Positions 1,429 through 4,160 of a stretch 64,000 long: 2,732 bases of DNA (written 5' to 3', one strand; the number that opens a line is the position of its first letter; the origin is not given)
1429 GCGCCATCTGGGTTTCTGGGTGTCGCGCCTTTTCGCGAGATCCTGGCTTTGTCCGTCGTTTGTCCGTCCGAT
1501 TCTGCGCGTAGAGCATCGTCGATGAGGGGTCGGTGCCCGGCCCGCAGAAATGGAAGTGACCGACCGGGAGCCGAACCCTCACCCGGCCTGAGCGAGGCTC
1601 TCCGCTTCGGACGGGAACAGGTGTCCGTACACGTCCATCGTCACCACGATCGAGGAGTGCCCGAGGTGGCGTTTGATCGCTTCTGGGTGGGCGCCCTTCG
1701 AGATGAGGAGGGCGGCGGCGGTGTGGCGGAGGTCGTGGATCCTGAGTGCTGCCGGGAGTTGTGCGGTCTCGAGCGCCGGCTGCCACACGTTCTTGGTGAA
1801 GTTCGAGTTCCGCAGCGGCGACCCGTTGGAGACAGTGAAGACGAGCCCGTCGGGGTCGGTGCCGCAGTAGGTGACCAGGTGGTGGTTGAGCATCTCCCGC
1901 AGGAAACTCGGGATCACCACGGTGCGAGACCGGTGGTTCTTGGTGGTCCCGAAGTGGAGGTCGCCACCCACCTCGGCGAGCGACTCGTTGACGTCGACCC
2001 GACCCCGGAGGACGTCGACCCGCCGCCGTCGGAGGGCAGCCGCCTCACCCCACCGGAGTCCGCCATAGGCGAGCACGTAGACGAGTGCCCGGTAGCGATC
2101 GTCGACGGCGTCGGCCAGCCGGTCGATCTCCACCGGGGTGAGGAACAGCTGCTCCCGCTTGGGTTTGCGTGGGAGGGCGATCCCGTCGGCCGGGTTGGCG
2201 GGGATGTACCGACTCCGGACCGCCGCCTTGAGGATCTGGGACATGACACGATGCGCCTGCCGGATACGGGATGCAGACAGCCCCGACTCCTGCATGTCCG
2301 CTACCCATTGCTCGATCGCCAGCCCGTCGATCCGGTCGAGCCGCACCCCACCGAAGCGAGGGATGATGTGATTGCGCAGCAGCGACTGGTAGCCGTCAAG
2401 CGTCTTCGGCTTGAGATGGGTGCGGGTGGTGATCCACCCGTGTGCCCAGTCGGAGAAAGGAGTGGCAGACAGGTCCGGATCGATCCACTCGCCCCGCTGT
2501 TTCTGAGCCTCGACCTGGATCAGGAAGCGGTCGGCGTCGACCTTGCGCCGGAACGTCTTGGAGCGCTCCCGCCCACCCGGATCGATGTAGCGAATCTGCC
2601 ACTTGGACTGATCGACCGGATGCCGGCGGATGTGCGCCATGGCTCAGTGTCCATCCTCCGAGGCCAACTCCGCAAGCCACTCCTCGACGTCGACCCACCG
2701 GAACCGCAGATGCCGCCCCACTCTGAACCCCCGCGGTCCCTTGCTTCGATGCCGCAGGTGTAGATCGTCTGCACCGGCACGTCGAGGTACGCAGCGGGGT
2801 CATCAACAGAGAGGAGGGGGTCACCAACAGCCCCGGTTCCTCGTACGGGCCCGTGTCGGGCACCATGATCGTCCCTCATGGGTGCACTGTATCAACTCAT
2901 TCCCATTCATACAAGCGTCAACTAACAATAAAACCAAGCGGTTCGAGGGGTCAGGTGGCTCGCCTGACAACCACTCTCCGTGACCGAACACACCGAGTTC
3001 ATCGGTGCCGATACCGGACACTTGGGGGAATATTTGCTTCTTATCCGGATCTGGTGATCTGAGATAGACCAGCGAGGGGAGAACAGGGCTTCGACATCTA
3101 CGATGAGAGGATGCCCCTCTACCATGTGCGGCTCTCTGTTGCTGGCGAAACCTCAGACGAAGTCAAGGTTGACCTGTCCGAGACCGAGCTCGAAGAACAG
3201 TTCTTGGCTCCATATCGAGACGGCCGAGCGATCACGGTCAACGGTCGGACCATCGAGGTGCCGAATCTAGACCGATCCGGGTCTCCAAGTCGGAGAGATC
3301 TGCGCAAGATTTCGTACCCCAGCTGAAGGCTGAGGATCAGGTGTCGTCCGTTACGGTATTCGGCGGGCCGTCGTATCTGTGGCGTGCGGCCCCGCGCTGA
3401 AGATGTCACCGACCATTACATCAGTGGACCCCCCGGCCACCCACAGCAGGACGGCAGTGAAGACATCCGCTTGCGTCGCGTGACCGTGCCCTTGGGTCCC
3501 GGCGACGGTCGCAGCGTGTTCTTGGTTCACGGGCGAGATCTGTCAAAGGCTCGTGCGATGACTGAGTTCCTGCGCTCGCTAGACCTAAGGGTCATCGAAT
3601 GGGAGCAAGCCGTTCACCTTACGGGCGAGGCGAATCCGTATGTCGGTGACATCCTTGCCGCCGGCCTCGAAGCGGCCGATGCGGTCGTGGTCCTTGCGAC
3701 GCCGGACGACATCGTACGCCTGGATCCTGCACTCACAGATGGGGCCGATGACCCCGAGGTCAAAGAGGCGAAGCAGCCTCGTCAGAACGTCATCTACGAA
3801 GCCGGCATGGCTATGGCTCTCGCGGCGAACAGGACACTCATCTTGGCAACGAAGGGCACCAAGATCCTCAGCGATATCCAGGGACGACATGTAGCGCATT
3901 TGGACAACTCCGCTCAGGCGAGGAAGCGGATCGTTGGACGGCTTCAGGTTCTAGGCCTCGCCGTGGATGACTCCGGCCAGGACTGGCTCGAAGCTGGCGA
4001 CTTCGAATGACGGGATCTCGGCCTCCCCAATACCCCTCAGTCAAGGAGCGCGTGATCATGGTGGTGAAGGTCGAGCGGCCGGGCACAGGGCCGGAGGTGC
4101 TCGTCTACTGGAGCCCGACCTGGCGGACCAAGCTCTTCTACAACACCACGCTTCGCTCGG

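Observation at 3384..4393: Orphan Cap12/PycTIR-type TIR-like protein with a coupled small partner inside the island: candidate minimal defence module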

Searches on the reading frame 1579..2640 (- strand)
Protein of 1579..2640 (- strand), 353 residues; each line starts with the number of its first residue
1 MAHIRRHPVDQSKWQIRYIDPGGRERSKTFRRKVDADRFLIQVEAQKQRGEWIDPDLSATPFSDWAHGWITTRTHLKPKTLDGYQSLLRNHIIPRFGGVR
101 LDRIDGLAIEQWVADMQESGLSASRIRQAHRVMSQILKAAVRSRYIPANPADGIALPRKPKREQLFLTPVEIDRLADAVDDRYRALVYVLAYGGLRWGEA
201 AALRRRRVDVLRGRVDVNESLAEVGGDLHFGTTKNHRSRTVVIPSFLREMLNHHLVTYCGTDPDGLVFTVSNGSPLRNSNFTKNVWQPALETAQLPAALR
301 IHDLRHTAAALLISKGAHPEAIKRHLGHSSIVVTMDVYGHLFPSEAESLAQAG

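Call 3: search_protein_families(library=pfam, proteins=[window:1579-2640:-], max_evalue=0.01)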
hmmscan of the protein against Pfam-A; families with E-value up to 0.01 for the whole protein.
window:1579-2640:- (353 aa): 3 families
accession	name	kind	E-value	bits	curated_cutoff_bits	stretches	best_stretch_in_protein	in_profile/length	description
PF00589.27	Phage_integrase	-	1.7e-20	73.9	27.1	1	166-342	2-169/172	Phage integrase family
PF14659.12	Phage_int_SAM_3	-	2.7e-09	37.5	22.6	1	62-116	2-57/58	Phage integrase, N-terminal SAM-like domain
PF22022.2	Phage_int_M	-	5.3e-05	23.8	27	1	62-152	1-91/96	Phage integrase central domain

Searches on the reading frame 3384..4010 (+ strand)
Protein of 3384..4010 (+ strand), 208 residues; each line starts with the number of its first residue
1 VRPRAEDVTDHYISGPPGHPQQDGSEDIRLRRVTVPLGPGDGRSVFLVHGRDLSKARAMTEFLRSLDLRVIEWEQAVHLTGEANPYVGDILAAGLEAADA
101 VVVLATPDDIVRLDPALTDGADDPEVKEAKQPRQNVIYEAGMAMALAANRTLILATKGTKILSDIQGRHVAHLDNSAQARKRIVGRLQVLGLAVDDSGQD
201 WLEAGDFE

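Call 3: search_protein_families(library=pfam, proteins=[window:3384-4010:+], max_evalue=0.01)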
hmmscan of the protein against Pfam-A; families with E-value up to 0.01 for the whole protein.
window:3384-4010:+ (208 aa): 1 family
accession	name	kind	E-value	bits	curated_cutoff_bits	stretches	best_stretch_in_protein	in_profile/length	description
PF10137.14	CAP12-PCTIR_TIR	-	1.7e-26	93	24.7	1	45-174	2-118/119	CAP12/Pycsar effector protein, TIR domain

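Call 8: search_protein_families(library=padloc, proteins=[window:3384-4010:+], max_evalue=0.01)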
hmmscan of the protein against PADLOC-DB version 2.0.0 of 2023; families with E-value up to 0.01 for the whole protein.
window:3384-4010:+ (208 aa): 9 families
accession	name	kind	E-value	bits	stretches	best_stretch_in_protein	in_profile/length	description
PDLC05005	PDC-S35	-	3.3e-16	57.8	1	42-195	118-258/264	-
PDLC05003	PDC-S35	-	3.4e-12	44.4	1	43-196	90-237/245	-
PDLC05007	PDC-S35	-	2e-10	38.8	1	41-195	132-273/278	-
PDLC00731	Effector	-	1.2e-09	35.6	1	53-169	166-271/306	TIR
PDLC05004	PDC-S35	-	1.6e-09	35.8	1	43-195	120-260/265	-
PDLC05006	PDC-S35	-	6.4e-09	33.5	1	43-195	83-227/231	-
PDLC00729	Effector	-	6.6e-09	33.6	1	53-178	15-127/310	TIR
PDLC00732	Effector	-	1.4e-08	32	1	51-168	160-266/301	TIR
PDLC02371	PycTIR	-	1.6e-08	32.3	1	45-174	154-261/288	-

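Call 23: list_cluster_members(proteins=[P0122, P0125, window:3384-4010:+])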
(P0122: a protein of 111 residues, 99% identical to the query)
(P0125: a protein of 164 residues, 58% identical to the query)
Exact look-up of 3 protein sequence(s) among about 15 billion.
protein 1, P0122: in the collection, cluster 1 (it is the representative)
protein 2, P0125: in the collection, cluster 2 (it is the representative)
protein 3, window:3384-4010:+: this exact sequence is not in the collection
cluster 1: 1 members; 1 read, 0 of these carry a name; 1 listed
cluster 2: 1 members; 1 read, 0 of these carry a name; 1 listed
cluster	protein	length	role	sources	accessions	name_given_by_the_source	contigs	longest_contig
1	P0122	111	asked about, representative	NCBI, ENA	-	-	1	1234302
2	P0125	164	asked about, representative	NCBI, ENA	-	-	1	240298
